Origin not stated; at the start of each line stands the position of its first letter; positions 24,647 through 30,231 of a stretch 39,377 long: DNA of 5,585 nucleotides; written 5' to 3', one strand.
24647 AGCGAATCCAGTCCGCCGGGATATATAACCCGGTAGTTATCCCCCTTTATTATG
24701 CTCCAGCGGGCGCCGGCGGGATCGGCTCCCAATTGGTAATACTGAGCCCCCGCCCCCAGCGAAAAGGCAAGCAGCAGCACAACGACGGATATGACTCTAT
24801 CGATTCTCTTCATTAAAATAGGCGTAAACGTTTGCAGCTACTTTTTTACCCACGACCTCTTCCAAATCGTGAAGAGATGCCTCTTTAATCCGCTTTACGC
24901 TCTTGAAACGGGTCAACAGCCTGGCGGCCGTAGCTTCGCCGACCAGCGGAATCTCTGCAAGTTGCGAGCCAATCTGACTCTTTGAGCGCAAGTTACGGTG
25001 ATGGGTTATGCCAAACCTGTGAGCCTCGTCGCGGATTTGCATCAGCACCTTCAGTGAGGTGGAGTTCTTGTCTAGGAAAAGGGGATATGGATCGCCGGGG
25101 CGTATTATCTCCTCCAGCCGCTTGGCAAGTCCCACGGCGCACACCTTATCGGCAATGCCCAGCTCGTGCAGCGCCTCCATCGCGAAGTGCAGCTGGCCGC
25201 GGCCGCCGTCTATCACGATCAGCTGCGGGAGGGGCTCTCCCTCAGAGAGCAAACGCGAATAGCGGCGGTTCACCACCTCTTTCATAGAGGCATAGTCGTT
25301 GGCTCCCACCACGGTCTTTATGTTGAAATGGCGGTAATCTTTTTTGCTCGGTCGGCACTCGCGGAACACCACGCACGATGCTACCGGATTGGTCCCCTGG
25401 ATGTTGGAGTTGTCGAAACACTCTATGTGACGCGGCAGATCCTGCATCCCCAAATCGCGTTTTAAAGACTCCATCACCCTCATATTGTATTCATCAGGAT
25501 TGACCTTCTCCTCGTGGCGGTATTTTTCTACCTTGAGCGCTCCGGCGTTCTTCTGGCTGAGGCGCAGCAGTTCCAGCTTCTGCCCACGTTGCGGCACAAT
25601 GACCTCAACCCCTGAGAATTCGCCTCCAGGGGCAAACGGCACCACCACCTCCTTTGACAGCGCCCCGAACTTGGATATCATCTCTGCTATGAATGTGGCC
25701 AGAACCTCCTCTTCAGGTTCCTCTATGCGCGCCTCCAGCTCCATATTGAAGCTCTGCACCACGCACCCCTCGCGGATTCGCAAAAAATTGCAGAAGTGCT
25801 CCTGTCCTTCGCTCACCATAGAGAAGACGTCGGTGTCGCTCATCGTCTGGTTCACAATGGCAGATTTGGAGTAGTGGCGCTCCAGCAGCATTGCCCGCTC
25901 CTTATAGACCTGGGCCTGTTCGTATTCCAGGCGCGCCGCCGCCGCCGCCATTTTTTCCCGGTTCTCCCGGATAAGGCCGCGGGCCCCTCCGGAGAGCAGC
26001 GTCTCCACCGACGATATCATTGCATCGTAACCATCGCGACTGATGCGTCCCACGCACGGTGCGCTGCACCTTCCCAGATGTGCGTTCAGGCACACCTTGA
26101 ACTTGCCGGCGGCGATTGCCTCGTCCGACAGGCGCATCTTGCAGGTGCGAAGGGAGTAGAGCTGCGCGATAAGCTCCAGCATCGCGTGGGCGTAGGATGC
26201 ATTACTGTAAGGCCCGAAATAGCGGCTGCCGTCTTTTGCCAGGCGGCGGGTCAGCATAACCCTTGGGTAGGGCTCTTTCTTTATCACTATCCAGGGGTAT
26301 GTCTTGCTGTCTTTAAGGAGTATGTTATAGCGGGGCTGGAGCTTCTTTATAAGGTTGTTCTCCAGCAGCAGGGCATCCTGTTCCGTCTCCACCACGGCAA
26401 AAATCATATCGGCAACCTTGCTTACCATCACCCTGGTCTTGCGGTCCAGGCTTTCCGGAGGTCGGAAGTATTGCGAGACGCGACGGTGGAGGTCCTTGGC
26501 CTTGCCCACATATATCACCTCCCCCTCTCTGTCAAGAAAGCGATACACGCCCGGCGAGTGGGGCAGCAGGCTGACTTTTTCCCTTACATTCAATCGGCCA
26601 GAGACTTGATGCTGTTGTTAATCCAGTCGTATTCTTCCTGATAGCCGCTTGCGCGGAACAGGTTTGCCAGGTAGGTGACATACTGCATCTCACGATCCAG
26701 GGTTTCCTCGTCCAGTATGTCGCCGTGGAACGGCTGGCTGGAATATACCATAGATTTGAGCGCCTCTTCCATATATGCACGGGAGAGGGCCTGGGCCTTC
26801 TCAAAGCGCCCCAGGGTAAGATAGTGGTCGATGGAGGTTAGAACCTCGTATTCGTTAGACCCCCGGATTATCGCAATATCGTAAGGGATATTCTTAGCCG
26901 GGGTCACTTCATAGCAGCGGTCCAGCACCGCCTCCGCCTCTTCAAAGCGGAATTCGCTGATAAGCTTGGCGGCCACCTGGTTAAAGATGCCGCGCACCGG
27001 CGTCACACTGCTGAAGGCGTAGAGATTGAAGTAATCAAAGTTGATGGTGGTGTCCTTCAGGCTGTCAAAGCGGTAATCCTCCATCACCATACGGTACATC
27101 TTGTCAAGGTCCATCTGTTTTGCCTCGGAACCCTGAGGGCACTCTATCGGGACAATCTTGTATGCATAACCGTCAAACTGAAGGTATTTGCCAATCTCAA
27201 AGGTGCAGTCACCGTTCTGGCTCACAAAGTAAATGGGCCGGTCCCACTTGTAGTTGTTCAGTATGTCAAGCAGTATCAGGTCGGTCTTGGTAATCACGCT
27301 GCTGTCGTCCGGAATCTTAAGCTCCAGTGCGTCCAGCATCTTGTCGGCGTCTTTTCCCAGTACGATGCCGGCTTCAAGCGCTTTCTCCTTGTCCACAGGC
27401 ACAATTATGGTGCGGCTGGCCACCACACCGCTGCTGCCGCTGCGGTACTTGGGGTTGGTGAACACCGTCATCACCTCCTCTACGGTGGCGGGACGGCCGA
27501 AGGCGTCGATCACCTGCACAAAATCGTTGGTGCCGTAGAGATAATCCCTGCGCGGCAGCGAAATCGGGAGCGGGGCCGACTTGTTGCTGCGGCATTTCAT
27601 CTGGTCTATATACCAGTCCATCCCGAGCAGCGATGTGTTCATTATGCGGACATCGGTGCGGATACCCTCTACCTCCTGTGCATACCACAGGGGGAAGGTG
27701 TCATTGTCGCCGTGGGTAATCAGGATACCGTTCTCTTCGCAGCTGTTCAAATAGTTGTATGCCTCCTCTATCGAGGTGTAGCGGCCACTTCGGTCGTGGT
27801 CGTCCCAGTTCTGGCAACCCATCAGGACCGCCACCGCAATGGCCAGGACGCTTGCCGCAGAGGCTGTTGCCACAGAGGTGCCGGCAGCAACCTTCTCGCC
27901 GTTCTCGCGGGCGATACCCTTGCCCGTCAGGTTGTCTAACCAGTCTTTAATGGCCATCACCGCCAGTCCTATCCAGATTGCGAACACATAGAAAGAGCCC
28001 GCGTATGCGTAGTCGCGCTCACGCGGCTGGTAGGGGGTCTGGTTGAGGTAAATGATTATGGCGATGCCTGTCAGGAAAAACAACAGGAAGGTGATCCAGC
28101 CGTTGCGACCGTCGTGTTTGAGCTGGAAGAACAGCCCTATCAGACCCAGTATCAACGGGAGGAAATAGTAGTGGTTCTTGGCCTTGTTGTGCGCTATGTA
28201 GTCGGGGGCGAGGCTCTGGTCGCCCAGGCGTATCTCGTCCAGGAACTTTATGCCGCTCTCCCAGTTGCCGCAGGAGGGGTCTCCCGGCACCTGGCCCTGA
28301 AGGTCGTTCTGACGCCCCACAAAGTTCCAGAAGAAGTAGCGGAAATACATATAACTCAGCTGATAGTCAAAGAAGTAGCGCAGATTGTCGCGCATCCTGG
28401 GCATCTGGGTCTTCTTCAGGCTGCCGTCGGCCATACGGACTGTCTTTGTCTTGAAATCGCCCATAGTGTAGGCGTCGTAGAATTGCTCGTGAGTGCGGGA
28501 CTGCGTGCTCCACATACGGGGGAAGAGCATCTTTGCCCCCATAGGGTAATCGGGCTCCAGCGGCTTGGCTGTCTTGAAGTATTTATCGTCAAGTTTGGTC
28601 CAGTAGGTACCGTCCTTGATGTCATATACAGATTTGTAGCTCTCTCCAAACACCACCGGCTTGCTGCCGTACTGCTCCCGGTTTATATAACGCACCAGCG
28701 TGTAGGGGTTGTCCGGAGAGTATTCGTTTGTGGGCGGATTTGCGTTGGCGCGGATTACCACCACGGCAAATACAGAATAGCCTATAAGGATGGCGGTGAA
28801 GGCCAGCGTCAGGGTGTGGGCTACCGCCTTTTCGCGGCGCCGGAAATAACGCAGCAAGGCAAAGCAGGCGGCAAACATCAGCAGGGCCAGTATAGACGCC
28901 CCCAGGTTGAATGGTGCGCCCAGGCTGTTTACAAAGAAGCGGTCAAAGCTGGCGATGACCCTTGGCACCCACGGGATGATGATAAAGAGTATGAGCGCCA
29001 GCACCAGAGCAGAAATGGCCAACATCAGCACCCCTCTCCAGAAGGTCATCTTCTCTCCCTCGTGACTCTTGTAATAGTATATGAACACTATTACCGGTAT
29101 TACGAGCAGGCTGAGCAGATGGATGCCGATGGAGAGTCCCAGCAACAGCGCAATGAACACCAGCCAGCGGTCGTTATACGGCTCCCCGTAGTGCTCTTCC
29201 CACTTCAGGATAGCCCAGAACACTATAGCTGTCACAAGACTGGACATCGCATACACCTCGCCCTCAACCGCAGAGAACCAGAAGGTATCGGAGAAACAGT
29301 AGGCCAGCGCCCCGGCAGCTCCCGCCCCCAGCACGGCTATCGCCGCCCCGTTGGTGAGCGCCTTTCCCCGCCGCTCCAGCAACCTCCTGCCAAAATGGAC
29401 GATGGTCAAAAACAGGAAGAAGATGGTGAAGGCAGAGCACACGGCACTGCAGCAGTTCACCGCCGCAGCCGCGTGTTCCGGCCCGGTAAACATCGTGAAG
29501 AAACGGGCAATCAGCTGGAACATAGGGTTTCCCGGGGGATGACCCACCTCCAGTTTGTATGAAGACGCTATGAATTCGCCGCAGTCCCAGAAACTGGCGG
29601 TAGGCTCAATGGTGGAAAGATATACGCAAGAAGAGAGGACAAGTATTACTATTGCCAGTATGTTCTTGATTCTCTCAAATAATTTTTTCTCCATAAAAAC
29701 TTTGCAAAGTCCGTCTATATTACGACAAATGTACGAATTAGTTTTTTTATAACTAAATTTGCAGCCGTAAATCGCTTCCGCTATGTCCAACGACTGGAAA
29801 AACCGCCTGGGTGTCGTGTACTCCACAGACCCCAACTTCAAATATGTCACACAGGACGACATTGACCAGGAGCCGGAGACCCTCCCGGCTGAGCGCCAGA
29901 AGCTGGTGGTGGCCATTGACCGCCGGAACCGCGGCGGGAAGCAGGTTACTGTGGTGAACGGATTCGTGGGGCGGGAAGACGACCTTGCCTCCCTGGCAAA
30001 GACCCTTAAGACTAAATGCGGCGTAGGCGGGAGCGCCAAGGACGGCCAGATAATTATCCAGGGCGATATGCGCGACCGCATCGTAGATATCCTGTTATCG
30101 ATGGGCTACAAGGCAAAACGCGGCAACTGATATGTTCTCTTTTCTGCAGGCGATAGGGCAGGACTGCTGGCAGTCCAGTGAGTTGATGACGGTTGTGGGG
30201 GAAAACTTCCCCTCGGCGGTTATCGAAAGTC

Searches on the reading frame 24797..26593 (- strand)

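Call 19: search_protein_families(library=pfam, proteins=[window:24797-26593:-], max_evalue=0.001)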
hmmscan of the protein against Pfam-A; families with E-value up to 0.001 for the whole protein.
window:24797-26593:- (598 aa): 5 families
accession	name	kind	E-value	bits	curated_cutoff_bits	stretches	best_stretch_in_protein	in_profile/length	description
PF08459.17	UvrC_RNaseH_dom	-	3.7e-54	183.3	22.3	1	379-529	2-159/159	UvrC RNAse H endonuclease domain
PF22920.2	UvrC_RNaseH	-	4.2e-15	56.1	24.3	1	253-351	1-110/116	UvrC Ribonuclease H-like domain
PF01541.30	GIY-YIG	-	8.9e-11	42.4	22.6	1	14-90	2-78/78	GIY-YIG catalytic domain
PF12826.13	HHH_2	-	1.5e-10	41.5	27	1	548-597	8-59/64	Helix-hairpin-helix motif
PF14520.12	HHH_5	-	6.3e-06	27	27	1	545-590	4-52/57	Helix-hairpin-helix domain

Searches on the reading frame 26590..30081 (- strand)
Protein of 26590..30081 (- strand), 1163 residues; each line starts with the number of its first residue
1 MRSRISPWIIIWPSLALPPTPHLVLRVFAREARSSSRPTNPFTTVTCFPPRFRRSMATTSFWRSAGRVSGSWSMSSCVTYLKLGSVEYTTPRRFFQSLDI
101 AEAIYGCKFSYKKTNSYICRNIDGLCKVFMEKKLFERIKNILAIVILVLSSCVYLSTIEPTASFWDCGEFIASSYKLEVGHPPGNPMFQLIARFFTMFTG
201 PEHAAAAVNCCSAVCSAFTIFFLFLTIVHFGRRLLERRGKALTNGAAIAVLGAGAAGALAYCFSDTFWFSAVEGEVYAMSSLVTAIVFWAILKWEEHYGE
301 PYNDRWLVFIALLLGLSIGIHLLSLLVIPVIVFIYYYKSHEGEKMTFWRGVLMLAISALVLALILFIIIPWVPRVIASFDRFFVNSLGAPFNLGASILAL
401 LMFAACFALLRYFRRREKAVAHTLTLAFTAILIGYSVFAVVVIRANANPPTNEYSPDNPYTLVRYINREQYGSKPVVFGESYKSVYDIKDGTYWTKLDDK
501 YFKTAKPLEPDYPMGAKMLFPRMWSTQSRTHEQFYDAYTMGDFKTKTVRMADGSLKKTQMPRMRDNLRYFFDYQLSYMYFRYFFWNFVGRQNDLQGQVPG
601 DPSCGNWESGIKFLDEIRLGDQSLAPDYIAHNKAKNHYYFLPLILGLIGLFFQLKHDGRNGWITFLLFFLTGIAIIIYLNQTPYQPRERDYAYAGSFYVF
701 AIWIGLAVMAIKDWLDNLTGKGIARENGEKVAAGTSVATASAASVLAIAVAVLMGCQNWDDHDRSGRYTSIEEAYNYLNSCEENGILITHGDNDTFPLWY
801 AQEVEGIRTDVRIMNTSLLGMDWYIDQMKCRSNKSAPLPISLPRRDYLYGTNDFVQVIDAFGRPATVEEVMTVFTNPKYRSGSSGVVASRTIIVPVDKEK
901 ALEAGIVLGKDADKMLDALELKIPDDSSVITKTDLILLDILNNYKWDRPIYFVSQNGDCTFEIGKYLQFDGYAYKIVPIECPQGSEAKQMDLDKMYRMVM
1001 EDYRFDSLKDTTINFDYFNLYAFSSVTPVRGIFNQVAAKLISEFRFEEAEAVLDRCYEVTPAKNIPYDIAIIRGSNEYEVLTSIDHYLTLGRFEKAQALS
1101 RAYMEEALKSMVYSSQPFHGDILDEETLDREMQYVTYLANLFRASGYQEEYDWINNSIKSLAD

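Call 19: search_protein_families(library=pfam, proteins=[window:26590-30081:-], max_evalue=0.001)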
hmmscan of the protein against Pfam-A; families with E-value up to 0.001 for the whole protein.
window:26590-30081:- (1163 aa): 1 family
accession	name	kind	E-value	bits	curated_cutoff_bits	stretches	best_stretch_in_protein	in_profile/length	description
PF11028.14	TMEM260-like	-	5.9e-71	238.4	24.2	1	166-341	1-176/179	Protein O-mannosyl-transferase TMEM260-like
